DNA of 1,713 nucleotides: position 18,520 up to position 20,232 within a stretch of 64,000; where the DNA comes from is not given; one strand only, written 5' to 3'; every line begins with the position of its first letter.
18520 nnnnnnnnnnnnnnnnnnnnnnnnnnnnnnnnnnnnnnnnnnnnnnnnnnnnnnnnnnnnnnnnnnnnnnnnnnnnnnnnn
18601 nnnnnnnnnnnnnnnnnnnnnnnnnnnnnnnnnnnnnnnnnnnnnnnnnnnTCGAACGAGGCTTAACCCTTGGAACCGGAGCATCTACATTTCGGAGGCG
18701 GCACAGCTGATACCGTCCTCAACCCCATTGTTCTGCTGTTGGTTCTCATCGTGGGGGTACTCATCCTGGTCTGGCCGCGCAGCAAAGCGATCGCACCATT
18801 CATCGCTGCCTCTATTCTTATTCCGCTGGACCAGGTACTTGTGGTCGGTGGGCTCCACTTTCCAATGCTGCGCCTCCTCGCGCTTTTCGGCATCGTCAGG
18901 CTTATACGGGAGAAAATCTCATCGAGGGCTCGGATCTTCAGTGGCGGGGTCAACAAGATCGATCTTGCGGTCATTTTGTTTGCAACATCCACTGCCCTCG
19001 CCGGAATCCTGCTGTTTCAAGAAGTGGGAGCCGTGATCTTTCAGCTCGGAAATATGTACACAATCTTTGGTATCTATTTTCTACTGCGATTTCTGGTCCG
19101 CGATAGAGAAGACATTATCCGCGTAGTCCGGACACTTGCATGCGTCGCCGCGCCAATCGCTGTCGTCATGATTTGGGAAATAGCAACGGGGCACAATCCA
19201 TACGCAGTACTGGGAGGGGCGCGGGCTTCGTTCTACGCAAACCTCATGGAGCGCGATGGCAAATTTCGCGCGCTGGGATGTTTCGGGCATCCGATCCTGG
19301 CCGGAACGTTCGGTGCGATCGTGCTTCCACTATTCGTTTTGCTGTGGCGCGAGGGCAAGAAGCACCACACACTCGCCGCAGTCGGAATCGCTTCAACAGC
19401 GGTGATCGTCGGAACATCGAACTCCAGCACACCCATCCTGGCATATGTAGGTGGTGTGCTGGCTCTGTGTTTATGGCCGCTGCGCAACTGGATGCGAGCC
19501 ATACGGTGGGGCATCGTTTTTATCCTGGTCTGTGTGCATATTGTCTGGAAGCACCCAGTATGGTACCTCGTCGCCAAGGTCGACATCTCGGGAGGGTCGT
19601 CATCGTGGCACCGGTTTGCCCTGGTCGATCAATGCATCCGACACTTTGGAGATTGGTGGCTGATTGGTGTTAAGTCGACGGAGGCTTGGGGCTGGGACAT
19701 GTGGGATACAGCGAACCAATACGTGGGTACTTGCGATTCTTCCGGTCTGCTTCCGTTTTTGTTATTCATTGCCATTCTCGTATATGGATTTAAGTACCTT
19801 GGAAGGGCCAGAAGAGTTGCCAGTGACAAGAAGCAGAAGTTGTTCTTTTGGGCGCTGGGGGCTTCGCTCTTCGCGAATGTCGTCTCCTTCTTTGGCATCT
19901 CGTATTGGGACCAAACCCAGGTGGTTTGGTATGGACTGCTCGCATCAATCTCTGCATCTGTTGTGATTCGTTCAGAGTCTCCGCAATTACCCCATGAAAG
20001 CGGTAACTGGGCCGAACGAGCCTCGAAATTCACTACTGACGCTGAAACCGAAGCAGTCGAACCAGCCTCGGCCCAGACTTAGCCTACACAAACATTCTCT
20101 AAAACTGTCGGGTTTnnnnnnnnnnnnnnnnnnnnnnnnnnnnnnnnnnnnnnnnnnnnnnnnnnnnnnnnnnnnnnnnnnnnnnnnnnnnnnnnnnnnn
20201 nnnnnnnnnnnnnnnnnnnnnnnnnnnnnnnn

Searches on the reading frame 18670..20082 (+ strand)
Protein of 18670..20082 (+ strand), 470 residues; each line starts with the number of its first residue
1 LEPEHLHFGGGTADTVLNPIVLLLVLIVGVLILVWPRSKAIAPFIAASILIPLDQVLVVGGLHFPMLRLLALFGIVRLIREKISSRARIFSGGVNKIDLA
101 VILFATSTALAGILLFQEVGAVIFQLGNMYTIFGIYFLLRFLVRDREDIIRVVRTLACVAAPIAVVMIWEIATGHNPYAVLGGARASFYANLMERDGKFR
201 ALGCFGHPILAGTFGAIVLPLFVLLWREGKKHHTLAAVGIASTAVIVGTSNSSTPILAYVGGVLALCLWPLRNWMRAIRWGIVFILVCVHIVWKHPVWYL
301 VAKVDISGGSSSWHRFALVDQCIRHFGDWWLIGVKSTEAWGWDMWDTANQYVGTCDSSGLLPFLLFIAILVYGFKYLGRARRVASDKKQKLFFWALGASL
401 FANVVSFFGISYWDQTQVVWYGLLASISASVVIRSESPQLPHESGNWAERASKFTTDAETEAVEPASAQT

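Call 16: search_protein_families(library=pfam, proteins=[window:18670-20082:+], max_evalue=0.001)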
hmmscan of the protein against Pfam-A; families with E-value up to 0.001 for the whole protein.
window:18670-20082:+ (470 aa): 0 families

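Call 52: search_protein_families(library=ncbifam, proteins=[window:18670-20082:+], max_evalue=0.00001)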
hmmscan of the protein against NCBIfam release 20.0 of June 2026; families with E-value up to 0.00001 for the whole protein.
window:18670-20082:+ (470 aa): 0 families

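Call 70: search_protein_families(library=pfam, proteins=[window:18670-20082:+], max_evalue=0.01)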
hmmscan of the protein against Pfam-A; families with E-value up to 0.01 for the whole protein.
window:18670-20082:+ (470 aa): 1 family
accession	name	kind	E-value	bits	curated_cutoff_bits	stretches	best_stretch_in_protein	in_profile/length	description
PF14351.11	DUF4401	-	0.0079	16.1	30.4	1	94-250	61-202/307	Domain of unknown function (DUF4401)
